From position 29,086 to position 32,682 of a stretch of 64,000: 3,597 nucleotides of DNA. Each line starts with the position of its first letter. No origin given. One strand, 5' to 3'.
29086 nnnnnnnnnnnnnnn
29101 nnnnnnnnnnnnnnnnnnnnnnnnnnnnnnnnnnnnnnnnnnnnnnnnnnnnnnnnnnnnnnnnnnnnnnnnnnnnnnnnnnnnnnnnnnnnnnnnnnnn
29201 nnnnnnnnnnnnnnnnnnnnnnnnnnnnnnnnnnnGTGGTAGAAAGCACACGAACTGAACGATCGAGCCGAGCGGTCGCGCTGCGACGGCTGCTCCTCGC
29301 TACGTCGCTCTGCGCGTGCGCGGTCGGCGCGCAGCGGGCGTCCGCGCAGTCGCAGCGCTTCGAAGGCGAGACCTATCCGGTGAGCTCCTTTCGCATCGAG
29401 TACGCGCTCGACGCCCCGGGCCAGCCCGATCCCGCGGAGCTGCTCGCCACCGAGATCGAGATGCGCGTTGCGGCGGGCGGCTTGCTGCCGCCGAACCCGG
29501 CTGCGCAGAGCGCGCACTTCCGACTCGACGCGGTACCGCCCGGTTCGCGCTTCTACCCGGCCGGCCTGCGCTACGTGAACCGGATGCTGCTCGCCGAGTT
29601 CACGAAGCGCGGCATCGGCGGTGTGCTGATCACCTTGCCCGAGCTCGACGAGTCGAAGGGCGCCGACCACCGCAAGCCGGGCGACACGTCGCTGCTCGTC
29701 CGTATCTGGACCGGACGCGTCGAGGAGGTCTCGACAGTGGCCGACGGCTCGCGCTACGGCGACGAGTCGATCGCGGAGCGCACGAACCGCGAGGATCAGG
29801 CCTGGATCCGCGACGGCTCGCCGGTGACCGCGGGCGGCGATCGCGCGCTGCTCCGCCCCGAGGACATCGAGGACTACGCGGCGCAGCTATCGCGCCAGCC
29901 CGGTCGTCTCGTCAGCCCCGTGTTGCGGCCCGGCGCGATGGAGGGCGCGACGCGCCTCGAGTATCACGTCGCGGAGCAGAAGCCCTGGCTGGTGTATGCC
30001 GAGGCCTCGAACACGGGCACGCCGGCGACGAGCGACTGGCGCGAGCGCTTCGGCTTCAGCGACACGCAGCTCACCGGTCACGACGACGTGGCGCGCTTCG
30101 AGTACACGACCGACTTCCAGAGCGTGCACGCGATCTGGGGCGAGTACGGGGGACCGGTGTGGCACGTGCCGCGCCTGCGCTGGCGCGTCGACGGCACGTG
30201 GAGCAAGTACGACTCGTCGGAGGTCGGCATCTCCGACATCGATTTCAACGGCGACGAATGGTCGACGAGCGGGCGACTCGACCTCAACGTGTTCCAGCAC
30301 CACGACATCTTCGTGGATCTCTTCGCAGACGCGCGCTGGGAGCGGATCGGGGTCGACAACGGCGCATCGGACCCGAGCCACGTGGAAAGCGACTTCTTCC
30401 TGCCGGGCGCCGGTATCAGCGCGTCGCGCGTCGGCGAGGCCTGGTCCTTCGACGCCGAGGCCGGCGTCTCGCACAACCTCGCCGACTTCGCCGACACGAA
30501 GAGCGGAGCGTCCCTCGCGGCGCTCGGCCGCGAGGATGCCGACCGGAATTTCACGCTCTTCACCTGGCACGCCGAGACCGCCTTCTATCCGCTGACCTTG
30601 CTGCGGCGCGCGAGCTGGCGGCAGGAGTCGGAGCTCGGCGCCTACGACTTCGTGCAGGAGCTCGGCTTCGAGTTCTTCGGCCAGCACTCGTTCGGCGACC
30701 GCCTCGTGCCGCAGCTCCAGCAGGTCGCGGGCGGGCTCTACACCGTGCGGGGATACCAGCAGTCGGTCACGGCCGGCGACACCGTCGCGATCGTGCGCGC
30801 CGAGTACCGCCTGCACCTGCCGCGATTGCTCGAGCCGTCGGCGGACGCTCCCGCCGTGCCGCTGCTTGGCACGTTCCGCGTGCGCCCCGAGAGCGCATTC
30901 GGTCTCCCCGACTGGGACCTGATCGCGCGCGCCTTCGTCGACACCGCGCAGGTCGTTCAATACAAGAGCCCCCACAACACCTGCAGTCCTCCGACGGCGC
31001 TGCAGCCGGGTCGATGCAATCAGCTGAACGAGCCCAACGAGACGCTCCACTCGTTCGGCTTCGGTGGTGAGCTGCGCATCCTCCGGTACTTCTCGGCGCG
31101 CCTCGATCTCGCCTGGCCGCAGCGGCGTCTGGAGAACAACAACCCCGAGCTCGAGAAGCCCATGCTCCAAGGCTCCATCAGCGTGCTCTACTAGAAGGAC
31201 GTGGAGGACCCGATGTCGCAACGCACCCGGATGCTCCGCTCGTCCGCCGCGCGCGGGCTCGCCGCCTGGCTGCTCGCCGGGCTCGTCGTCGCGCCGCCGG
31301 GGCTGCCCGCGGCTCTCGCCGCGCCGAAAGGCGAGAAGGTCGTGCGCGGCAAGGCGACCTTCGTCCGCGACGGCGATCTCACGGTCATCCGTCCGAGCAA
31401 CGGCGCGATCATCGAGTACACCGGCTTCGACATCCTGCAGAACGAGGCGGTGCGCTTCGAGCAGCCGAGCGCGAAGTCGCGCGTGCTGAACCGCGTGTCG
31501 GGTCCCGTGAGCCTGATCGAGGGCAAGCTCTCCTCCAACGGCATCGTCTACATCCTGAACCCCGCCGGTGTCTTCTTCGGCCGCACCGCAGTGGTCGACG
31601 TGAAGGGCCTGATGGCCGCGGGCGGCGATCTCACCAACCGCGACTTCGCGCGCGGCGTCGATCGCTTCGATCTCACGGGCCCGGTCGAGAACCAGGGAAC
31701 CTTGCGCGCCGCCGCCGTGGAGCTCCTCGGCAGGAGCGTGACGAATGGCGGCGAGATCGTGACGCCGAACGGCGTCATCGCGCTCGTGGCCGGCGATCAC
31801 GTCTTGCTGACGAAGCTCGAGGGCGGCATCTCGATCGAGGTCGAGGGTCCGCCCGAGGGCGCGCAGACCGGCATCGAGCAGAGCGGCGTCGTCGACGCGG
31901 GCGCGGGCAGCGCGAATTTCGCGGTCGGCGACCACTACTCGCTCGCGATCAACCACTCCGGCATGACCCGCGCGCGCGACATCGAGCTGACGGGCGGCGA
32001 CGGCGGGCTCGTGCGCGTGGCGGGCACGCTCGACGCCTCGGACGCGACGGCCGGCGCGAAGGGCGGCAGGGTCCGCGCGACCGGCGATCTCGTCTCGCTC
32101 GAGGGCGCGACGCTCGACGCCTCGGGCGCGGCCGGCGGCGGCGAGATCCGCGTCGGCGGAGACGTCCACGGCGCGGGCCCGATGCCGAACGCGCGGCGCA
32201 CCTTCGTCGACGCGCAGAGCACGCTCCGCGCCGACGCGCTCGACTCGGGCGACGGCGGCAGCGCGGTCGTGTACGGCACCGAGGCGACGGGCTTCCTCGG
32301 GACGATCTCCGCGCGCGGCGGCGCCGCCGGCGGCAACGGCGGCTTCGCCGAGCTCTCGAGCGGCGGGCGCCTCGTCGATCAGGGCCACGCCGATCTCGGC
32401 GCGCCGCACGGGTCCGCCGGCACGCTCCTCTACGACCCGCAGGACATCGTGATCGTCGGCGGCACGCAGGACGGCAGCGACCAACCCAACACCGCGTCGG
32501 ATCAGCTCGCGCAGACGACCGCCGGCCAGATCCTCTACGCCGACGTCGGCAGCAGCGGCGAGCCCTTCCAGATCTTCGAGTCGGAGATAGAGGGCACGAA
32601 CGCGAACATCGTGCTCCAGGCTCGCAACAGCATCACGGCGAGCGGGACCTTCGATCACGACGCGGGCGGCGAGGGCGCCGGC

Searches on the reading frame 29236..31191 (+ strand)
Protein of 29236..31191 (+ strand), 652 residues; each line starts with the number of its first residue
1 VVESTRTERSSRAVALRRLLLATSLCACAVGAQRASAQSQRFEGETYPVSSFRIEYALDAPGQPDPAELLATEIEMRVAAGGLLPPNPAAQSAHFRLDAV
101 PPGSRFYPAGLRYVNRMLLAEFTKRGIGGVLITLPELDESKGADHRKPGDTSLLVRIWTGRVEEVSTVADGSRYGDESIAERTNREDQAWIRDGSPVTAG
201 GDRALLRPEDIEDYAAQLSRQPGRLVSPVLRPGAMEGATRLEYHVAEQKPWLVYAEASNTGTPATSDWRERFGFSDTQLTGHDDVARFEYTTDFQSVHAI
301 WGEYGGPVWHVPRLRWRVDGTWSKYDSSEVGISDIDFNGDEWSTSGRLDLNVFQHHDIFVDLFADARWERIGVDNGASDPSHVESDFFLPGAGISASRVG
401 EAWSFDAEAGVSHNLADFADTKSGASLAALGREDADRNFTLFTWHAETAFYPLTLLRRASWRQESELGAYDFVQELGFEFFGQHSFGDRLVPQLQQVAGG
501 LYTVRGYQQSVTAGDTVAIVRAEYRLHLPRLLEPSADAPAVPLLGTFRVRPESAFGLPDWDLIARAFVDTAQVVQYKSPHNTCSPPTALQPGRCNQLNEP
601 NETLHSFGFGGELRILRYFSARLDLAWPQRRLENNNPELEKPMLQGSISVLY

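Call 23: search_protein_families(library=pfam, proteins=[window:29236-31191:+], max_evalue=0.01)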
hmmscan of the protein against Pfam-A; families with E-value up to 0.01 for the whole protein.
window:29236-31191:+ (652 aa): 1 family
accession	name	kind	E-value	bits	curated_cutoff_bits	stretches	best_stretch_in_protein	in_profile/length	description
PF03865.19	ShlB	-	1.7e-07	31.4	22.7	1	237-527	1-271/311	Haemolysin secretion/activation protein ShlB/FhaC/HecB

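Call 60: search_solved_structures(query=window:29236-31191:+, max_evalue=0.01, show_alignments=1)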
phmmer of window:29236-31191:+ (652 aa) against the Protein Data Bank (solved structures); distinct sequences matched with E-value up to 0.01: 0.

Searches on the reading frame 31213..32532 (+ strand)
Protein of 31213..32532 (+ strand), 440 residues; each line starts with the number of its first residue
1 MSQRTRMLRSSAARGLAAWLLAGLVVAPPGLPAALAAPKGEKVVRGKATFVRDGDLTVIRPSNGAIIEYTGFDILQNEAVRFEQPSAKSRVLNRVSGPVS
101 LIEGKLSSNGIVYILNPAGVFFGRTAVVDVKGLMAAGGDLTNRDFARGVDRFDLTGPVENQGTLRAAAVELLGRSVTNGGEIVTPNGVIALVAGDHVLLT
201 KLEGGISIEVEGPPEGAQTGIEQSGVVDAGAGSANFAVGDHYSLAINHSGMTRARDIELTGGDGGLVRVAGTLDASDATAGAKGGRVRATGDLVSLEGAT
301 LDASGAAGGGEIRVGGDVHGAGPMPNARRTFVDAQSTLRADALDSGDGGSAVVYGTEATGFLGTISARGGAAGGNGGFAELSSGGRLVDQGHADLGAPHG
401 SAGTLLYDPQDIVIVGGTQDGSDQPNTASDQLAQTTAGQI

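Call 81: search_dna_similar(query=window:31213-32532:+, collection=plasmids, mode=protein, max_rows=12, max_evalue=1e-10)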
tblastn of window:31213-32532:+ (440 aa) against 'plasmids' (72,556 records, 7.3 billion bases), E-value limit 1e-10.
Records with a match: 265; places in all: 280; records where one place covers at least 80% of the query: 232.
Best place of each record, by identity: <60% 265.
By first word of the organism name: Ralstonia 112; Escherichia 64; Salmonella 19; Azospirillum 15; Caballeronia 6; Paraburkholderia 5; Burkholderia 4; Paracoccus 3; Rhizobium 3; Edwardsiella 3; and 25 more.
By predicted mobility (MOB-suite, as given by PLSDB): mobilizable 119; non-mobilizable 89; conjugative 57.
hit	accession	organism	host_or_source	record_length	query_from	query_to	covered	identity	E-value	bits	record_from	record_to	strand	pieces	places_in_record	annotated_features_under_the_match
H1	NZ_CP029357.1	Azospirillum thermophilum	cell culture,hot spring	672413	42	414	85%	41.8%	6e-44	172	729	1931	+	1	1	filamentous hemagglutinin N-terminal domain-containing protein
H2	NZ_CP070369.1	Paracoccus methylovorus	whole organism,grassland soil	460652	39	425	88%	39.8%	2e-35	146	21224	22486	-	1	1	filamentous hemagglutinin N-terminal domain-containing protein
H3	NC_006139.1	Desulfotalea psychrophila LSv54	-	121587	40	438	91%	38.1%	3e-38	155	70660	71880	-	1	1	filamentous hemagglutinin N-terminal domain-containing protein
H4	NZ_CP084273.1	Caballeronia grimmiae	Leptoglossus zonatus,Cell culture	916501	40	415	85%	40.2%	1e-38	156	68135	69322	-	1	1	filamentous hemagglutinin N-terminal domain-containing protein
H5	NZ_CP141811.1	Burkholderia thailandensis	Homo sapiens,tissue sample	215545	39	440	91%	36.4%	4e-28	125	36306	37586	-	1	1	MBG domain-containing protein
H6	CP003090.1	Burkholderia sp. YI23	-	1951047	56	418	83%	39.9%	7e-41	162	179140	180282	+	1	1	hypothetical protein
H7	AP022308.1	Burkholderia sp. SFA1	-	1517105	56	418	83%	39.9%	8e-41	162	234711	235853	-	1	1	hypothetical protein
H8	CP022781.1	Ralstonia solanacearum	Solanum tuberosum,single cell,Potato ...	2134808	40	421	87%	37.3%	4e-33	139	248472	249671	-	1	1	hemagglutinin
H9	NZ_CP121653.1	Rhizobium sp. CB3171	Calliandra calothyrsus,cell culture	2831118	40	423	87%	36.4%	1e-38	156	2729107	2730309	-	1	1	record has no annotation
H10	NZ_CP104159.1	Rhizobium sp. CB3060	Leucaena leucocephala,cell culture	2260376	40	423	87%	36.4%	2e-38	155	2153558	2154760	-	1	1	record has no annotation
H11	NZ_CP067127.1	Paracoccus alcaliphilus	whole organism,soil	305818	39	416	86%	37.0%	4e-33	140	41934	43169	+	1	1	MBG domain-containing protein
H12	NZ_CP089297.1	Methylobacterium currus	Solanum lycopersicum,single cell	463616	54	427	85%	37.3%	4e-38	154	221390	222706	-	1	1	MBG domain-containing protein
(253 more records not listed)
